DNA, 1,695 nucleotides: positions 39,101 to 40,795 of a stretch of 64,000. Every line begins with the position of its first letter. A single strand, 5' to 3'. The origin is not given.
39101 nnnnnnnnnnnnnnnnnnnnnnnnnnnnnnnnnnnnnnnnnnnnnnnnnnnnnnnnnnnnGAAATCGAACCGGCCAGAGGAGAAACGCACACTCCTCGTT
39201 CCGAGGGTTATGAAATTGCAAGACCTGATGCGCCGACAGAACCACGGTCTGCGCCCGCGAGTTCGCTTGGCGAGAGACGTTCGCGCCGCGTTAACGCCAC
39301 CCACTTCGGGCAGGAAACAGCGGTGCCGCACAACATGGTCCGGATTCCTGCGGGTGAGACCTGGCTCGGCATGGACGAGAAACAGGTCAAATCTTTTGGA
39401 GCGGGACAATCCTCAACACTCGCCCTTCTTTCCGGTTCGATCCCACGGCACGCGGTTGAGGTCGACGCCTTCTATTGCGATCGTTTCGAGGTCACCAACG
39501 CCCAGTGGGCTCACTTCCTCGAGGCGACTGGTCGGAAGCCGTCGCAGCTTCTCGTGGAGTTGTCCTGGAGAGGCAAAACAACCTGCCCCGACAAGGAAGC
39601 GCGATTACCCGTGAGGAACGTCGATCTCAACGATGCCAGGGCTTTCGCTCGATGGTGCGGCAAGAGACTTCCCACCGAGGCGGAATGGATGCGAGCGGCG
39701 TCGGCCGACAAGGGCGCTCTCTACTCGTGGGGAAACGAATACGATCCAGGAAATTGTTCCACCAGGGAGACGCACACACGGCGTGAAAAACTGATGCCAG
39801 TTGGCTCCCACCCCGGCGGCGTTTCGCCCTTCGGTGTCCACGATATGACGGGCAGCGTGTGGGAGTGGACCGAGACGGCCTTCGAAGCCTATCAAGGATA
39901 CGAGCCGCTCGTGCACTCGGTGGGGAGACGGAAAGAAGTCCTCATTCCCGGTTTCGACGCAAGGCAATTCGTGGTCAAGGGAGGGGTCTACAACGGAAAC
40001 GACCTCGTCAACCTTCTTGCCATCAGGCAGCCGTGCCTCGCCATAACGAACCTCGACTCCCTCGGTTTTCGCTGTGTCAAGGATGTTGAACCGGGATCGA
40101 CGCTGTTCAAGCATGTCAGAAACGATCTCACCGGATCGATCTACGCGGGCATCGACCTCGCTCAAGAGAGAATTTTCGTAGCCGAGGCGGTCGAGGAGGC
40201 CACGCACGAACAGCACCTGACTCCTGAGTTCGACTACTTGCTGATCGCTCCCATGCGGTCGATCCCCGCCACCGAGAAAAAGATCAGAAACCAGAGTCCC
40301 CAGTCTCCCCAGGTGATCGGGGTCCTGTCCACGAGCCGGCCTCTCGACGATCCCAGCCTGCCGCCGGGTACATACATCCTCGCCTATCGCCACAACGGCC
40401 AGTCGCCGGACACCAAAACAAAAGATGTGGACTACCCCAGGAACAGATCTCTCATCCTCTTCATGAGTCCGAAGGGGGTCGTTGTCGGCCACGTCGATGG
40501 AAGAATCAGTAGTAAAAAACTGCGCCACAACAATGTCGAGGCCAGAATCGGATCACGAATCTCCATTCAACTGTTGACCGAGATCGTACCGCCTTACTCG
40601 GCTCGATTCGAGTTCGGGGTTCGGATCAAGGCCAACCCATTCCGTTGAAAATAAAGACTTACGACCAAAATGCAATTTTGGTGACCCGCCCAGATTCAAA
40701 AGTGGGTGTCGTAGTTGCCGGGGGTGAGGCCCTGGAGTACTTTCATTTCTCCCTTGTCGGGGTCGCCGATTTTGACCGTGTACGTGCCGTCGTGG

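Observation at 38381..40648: Single-polypeptide ECF sigma factor, TM helix and non-catalytic FGE-sulfatase domain, embedded among sulfatase and glycosidase genes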

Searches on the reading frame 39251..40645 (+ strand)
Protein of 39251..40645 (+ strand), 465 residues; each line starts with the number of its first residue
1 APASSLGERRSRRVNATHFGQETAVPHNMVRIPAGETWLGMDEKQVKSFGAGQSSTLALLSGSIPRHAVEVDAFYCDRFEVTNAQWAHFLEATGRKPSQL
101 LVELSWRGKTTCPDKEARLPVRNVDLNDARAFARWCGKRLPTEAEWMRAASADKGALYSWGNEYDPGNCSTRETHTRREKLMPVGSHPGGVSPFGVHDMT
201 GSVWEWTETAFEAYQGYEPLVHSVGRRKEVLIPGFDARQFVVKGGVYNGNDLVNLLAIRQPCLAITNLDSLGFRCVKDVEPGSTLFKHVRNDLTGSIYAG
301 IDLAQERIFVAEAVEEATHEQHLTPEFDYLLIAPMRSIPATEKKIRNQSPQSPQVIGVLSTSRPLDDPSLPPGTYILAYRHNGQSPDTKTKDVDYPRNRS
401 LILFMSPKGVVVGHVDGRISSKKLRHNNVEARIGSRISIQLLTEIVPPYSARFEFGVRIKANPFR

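Call 43: predict_structure(alignment_id=A1)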
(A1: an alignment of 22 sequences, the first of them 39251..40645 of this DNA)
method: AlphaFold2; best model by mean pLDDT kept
length: 465 residues; sequences in the alignment: 22
mean_pLDDT: 84.4   pTM: 0.85
mean pLDDT of the five models: 84.4, 83.3, 82.2, 81.5, 80.6
residues with pLDDT >= 90: 228; 70-90: 160; 50-70: 66; < 50: 11
segments of 3 or more residues with pLDDT < 50: 1-8
pLDDT, mean of each block of 10 residues (from residue 1): 40 65 79 91 89 87 93 93 91 88 86 87 94 94 93 57 53 61 78 80 87 93 85 91 78 80 91 93 93 90 91 72 77 94 91 94 95 96 67 80 94 94 83 91 90 95 86
secondary structure, 60 per line:
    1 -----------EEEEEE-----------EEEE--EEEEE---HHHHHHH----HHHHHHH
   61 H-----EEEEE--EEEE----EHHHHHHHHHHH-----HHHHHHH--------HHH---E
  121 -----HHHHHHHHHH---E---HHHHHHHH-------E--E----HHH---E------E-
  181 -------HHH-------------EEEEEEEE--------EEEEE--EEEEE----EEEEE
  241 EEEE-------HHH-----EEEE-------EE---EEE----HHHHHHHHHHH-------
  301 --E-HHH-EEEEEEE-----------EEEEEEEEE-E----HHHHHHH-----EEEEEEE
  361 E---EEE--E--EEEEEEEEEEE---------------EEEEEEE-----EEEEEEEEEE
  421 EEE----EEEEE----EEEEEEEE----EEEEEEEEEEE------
elements in order: E12-17 E29-32 E35-39 H43-49 H54-61 E67-71 E74-77 H83-93 H99-105 H126-135 H143-150 E204-211 E220-224 E227-231 E236-244 E260-263 E276-278 H283-293 E309-315 E327-335 H342-348 E354-361 E365-367 E373-383 E399-405 E411-423 E428-432 E437-444 E449-459

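Call 47: fold_search(model_id=the predicted structure, library=pdb)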
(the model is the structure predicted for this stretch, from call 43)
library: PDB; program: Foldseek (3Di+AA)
matches with E <= 10: 608; with E <= 0.001: 83
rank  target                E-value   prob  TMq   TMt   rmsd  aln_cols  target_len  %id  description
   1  6vqp_A                1.9e-16  1.00  0.44  0.68   5.5       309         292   26  Structure of CalU17 from the Calicheamicin Biosynthesis Pathway of Micromonospora echinospora (released 2021-02-17)
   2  7spq                  4.2e-16  1.00  0.44  0.63   4.4       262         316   27  Crystal structure of Burkholderia glumae toxoflavin biosynthesis protein ToxD (released 2023-05-10)
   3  1z70_X                6.7e-15  1.00  0.40  0.66   6.8       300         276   27  1.15A resolution structure of the formylglycine generating enzyme FGE (released 2005-07-22)
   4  5ssy                  8.8e-15  1.00  0.40  0.65   5.3       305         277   26  Crystal Structure of human formylglycine generating enzyme (released 2023-08-23)
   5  1y1j_X                1.1e-14  1.00  0.41  0.66   6.6       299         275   27  human formylglycine generating enzyme, sulfonic acid/desulfurated form (released 2005-05-31)
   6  1y1e                  1.5e-14  1.00  0.40  0.67   6.1       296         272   27  human formylglycine generating enzyme (released 2005-05-31)
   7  5ssx_A                1.8e-14  1.00  0.40  0.65   6.3       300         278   27  Crystal Structure human formylglycine generating enzyme E130D mutant (released 2023-08-23)
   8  5ssz                  1.8e-14  1.00  0.40  0.65   6.0       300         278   27  Crystal Structure of wild-type human formylglycine generating enzyme bound to Cu(I) (released 2023-08-23)
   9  8aru_A                2.3e-14  1.00  0.40  0.65   6.0       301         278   26  Crystal Structure of human formylglycine generating enzyme (released 2023-08-23)
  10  2aii_X                2.3e-14  1.00  0.40  0.66   6.2       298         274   27  wild-type Formylglycine generating enzyme reacted with iodoacetamide (released 2005-12-13)
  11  2q17_D                2.8e-14  1.00  0.41  0.64   6.4       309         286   29  Formylglycine Generating Enzyme from Streptomyces coelicolor (released 2008-04-01)
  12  2aft_X                3.0e-14  1.00  0.40  0.66   6.1       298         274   27  Formylglycine generating enzyme C336S mutant (released 2005-12-13)
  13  2q17_C                3.0e-14  1.00  0.41  0.64   5.8       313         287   28  Formylglycine Generating Enzyme from Streptomyces coelicolor (released 2008-04-01)
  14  6muj_D                3.9e-14  1.00  0.41  0.62   6.7       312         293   29  Formylglycine generating enzyme bound to copper (released 2019-02-27)
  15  1y1h_X                4.1e-14  1.00  0.40  0.65   6.1       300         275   27  human formylglycine generating enzyme, oxidised Cys refined as hydroperoxide (released 2005-05-31)
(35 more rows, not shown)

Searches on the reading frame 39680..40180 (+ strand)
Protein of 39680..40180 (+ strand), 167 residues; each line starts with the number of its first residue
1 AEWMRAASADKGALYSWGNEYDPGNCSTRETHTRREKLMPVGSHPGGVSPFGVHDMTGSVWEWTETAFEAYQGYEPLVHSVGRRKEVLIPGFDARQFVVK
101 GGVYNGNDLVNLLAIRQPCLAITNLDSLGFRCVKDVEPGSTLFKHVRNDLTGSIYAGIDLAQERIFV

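Call 8: search_solved_structures(query=window:39680-40180:+, max_evalue=0.001, show_alignments=5)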
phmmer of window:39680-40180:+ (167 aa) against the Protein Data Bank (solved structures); distinct sequences matched with E-value up to 0.001: 12.
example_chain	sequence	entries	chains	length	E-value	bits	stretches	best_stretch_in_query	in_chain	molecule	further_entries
8u41_A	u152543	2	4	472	2.7e-10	43.8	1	2-75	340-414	Selenoxide synthase OvsA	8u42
8ux5_A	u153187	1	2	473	3e-10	43.7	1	2-75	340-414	Selenoxide synthase OvsA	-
7spq_A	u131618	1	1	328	1.6e-07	34.8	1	1-75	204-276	Serine/threonine kinase ToxD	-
4x8b_A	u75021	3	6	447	2e-06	31.3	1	14-85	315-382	Sulfoxide synthase EgtB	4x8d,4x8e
7ml6_A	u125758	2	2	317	3.4e-06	30.5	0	38-89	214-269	CalU17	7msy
6vqp_A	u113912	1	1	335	4.2e-06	30.2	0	38-89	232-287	CalU17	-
1y4j_A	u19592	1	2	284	2.6e-05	27.6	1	2-71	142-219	Sulfatase modifying factor 2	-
9myj_B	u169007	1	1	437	0.00047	23.5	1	35-134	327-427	Lipoprotein, putative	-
9p6h_B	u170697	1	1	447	0.00049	23.5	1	35-134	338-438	Lipoprotein, putative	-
9ots_A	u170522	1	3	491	0.00054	23.4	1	35-134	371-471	Por secretion system protein porK/gldK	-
9mzu_A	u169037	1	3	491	0.00054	23.3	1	35-134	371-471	PorK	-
8khq_A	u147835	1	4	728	0.00057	23.3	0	53-110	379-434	5-histidylcysteine sulfoxide synthase/putative 4-mercaptohistidine N1-methyltranferase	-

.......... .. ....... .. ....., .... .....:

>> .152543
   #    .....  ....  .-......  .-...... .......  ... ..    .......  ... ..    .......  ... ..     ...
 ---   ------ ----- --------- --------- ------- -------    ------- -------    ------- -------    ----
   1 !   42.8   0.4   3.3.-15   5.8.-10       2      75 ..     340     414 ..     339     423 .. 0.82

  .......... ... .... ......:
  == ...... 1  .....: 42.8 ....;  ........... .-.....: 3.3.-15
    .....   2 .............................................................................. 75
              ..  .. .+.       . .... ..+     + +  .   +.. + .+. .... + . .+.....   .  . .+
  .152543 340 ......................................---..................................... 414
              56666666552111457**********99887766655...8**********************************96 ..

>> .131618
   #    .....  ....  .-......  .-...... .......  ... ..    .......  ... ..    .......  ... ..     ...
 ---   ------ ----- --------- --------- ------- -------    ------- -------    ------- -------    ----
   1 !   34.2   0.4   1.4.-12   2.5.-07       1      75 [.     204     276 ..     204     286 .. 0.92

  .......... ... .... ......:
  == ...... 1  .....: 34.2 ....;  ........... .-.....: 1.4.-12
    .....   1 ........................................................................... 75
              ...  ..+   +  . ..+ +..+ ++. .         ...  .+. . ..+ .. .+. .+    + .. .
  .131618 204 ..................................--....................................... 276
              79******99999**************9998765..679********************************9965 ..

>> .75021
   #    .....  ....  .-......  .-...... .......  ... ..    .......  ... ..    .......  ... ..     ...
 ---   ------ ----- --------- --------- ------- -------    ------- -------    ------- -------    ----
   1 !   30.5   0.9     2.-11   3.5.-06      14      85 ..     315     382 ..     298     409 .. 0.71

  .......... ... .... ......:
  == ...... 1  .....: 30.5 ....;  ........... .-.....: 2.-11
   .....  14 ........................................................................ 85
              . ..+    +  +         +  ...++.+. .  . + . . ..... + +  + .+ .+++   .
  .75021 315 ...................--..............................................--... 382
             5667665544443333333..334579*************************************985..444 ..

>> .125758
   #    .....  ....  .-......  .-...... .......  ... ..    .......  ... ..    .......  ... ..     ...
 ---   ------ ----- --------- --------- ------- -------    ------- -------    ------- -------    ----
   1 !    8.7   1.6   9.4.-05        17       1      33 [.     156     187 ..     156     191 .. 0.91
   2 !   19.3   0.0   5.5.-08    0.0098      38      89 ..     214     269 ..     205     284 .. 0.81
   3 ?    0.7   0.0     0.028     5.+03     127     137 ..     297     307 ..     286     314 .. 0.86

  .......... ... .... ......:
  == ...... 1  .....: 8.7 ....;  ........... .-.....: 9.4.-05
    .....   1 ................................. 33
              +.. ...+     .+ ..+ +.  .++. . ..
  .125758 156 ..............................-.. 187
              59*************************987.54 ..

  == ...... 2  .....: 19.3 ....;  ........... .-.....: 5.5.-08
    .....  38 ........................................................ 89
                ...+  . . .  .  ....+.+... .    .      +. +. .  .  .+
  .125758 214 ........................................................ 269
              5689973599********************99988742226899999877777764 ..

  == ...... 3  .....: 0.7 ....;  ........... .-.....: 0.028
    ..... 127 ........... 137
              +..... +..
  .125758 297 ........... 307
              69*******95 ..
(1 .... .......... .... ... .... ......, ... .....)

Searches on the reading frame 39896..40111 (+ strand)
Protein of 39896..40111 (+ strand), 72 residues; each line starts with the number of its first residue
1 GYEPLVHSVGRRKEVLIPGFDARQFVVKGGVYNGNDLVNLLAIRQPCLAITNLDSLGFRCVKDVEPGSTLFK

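Call 29: search_solved_structures(query=window:39896-40111:+, max_evalue=10, show_alignments=5)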
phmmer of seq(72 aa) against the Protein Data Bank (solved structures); distinct sequences matched with E-value up to 10: 0.
